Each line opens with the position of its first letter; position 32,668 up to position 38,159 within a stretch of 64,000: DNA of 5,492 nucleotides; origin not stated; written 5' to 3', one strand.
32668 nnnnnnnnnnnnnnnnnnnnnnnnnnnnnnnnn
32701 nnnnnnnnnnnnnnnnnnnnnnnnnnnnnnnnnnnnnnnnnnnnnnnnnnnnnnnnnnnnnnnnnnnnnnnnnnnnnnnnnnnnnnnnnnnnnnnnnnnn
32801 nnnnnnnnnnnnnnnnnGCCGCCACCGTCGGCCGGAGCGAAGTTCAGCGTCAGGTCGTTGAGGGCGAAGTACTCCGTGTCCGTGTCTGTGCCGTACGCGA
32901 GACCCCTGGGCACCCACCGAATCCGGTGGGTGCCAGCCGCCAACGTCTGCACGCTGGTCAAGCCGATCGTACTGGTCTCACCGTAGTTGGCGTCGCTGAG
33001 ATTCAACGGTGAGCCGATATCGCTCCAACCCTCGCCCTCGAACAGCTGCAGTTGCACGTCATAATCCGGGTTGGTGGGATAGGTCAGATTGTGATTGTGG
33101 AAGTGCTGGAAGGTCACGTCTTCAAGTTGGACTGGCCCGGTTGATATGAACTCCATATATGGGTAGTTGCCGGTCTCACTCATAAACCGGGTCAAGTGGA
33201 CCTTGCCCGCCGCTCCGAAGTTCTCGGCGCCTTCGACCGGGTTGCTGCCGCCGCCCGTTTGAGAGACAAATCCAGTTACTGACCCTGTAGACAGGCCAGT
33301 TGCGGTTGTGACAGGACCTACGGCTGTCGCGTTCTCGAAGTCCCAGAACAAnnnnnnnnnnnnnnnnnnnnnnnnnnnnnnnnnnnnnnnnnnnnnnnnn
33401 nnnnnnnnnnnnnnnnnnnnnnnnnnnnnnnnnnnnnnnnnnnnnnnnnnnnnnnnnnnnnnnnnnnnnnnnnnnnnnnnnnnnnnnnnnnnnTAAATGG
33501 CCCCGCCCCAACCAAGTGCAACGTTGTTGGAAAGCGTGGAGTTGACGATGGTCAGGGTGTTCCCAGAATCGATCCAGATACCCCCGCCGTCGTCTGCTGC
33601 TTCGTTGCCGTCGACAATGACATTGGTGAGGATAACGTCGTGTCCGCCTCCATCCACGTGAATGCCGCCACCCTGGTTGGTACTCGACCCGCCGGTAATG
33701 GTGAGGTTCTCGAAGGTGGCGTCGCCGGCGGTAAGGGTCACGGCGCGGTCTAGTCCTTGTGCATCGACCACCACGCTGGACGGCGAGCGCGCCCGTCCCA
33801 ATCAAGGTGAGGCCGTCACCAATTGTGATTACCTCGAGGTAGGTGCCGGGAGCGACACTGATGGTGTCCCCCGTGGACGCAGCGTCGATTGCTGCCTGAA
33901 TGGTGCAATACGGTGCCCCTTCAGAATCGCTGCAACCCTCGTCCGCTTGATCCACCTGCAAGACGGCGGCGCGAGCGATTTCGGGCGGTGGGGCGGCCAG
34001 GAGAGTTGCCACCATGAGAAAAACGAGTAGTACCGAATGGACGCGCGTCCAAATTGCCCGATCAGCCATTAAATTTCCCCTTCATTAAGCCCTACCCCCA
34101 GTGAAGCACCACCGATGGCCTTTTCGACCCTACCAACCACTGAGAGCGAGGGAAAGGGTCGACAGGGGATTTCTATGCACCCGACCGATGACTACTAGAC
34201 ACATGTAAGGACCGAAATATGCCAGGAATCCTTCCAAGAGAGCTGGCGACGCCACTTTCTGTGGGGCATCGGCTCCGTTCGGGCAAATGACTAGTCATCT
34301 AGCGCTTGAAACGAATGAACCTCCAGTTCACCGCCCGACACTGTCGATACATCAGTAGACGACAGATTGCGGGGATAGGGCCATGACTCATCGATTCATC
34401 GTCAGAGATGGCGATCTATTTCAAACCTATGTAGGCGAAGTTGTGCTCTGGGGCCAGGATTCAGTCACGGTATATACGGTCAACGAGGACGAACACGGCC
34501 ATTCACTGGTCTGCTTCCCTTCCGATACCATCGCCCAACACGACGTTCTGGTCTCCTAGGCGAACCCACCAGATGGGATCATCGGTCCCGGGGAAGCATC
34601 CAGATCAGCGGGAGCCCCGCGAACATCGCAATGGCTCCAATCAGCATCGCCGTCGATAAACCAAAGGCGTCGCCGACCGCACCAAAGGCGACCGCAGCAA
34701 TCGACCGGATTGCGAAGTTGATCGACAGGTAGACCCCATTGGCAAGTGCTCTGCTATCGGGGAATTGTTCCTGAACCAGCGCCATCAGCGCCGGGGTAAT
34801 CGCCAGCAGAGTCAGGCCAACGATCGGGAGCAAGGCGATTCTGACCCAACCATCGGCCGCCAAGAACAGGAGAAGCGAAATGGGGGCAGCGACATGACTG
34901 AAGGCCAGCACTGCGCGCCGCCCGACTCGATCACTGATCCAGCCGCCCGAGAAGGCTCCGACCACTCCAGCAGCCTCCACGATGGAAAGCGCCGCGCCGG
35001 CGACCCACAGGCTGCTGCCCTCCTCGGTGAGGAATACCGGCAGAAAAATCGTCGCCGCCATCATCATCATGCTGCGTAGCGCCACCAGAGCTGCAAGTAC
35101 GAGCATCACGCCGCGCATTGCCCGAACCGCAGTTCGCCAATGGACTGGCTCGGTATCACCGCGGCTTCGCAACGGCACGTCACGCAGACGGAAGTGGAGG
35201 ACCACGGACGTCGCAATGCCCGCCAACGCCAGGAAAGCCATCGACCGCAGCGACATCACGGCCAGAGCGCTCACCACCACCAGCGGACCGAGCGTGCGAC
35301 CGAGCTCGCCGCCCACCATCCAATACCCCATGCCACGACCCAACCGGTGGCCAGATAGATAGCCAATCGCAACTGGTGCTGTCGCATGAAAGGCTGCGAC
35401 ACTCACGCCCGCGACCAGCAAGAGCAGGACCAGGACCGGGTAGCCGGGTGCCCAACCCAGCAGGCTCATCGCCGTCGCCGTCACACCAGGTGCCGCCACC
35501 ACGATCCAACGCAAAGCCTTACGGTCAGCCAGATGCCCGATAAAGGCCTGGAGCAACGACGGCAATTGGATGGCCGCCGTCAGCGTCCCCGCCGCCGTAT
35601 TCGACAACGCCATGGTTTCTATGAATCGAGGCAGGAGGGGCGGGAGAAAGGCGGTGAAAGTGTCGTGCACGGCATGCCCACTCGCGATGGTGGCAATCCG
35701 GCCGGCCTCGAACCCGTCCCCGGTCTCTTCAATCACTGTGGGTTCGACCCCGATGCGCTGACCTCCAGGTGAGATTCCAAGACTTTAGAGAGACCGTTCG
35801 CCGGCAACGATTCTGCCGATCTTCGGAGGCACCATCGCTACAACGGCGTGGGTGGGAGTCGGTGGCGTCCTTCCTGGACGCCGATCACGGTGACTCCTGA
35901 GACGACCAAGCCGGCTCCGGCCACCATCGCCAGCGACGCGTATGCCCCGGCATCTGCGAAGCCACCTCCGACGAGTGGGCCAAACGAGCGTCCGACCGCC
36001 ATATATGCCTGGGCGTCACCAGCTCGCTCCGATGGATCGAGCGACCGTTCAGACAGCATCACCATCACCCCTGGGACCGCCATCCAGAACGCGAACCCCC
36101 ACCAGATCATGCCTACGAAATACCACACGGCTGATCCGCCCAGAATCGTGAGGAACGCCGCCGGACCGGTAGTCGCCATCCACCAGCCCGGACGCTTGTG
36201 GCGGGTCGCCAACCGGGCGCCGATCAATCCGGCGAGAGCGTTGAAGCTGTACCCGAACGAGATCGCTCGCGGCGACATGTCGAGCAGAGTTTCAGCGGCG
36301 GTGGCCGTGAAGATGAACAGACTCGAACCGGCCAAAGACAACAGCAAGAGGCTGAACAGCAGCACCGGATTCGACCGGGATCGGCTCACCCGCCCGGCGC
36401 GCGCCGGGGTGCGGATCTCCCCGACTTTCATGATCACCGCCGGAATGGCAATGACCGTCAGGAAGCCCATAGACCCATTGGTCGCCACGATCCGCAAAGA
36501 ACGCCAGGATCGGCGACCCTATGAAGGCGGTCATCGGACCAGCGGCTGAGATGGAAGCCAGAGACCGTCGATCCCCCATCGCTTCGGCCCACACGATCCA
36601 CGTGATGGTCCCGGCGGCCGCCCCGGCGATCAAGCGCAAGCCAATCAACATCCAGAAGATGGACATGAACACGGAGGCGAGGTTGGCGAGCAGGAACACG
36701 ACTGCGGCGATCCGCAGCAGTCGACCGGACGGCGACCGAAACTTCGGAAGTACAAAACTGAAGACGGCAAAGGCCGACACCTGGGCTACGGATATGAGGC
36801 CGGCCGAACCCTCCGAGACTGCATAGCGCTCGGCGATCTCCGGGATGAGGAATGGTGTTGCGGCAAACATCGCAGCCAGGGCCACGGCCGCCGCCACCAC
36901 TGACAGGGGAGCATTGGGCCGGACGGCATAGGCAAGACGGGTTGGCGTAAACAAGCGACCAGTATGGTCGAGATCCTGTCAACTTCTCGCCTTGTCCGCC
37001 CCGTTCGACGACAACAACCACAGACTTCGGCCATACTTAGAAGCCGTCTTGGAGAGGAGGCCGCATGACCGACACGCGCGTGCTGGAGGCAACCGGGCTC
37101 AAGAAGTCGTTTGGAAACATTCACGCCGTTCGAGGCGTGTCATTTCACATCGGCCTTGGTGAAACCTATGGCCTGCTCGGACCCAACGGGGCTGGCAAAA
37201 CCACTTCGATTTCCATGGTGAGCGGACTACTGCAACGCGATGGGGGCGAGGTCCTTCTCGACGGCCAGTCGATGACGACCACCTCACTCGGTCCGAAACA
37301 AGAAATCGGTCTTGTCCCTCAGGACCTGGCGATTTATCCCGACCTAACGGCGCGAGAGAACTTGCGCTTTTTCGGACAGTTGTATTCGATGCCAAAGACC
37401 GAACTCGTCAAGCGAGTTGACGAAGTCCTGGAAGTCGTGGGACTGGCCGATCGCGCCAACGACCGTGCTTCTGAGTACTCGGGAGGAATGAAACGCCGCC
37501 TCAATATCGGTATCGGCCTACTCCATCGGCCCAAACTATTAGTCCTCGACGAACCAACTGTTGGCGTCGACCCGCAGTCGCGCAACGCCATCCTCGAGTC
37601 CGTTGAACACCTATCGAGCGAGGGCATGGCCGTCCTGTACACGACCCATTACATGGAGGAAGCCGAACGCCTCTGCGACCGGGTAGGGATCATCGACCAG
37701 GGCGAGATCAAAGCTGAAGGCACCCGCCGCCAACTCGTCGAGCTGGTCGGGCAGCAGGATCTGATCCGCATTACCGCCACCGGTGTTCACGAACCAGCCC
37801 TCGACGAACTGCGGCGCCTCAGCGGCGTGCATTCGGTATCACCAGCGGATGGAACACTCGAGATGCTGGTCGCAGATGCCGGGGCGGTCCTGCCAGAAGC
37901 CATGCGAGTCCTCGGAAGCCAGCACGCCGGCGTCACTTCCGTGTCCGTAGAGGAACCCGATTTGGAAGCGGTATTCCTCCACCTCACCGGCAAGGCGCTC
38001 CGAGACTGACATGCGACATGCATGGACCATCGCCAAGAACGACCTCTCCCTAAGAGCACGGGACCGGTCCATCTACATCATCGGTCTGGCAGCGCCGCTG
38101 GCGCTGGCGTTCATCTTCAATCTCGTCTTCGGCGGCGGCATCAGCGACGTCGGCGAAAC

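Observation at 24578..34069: Six ORF fragments are one ~9.5-kb secreted mosaic gene with an unusual domain combination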

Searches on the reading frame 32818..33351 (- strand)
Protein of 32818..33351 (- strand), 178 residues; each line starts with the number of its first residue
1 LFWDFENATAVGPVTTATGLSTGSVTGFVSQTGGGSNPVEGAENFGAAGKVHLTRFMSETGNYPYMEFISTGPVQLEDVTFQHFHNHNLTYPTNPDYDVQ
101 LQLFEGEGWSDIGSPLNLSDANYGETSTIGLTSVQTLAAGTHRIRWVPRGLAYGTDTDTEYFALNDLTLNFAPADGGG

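Call 45: search_protein_families(library=ncbifam, proteins=[window:32818-33351:-], max_evalue=0.1)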
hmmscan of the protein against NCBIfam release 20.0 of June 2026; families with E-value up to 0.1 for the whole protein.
seq(178 aa): 0 families

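Call 74: search_solved_structures(query=window:32818-33351:-, max_evalue=1)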
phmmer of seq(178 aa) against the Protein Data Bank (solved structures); distinct sequences matched with E-value up to 1: 4.
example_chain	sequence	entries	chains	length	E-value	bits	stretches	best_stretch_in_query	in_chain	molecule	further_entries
6lhp_L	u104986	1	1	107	0.22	14.4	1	65-145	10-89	light chain variable region of Fab 14B10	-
3j8v_L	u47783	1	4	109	0.28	14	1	66-159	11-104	H16.14J light chain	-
2ab5_A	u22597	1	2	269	0.47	13.3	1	83-113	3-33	mRNA maturase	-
7ui0_L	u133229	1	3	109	0.76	12.6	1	71-158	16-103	HSV10-13 Light chain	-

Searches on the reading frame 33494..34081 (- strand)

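Call 5: search_protein_families(library=pfam, proteins=[window:33494-34081:-], max_evalue=0.01)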
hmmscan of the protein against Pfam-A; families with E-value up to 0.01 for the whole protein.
window:33494-34081:- (196 aa): 1 family
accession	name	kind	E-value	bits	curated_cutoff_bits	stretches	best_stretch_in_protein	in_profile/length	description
PF07602.17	DUF1565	-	0.0015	18.3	20.3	1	52-83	9-40/257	Protein of unknown function (DUF1565)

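Call 6: search_protein_families(library=ncbifam, proteins=[window:33494-34081:-], max_evalue=0.01)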
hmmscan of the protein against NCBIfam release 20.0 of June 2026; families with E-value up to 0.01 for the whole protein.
window:33494-34081:- (196 aa): 3 families
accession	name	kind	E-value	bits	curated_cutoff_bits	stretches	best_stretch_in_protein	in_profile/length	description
NF047854.1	LIC10774_subfam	equivalog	1.1e-05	24.6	380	1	52-95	74-123/358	LIC10774/LIC10365 family surface protein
NF007822.0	PRK10531.1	equivalog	2.9e-05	22.9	436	1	51-100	88-145/430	putative acyl-CoA thioester hydrolase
TIGR04247.1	NosD_copper_fam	subfamily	3.9e-05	22.4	300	1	61-102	1-42/377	nitrous oxide reductase family maturation protein NosD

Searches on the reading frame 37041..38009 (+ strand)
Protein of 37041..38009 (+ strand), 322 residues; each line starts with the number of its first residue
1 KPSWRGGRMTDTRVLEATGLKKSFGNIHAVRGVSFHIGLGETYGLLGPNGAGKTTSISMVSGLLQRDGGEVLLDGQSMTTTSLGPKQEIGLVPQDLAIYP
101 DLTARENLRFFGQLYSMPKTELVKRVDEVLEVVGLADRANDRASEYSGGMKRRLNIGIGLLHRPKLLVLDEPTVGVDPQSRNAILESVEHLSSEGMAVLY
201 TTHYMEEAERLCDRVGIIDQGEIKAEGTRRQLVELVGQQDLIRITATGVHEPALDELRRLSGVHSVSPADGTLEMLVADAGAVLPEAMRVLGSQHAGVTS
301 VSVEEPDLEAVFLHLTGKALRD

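Call 31: search_protein_families(library=pfam, proteins=[window:37041-38009:+], max_evalue=0.001)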
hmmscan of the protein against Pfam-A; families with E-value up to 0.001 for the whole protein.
window:37041-38009:+ (322 aa): 3 families
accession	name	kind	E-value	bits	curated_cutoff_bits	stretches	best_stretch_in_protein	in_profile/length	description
PF00005.33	ABC_tran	-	2.9e-32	112.5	25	1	31-173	2-136/137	ABC transporter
PF13304.12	AAA_21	-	2.2e-11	44.8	27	1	137-203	229-298/304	AAA domain, putative AbiEii toxin, Type IV TA system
PF13732.12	DrrA1-3_C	-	4.8e-05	24.4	27.4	1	242-315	15-80/81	ATP-binding protein DrrA1-3-like, C-terminal domain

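Call 85: find_encoding_contigs(protein=window:37065-38009:+, flank=2000, max_places=3)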
Protein window:37065-38009:+ (314 aa): no gene with exactly this product is on record in the collection.
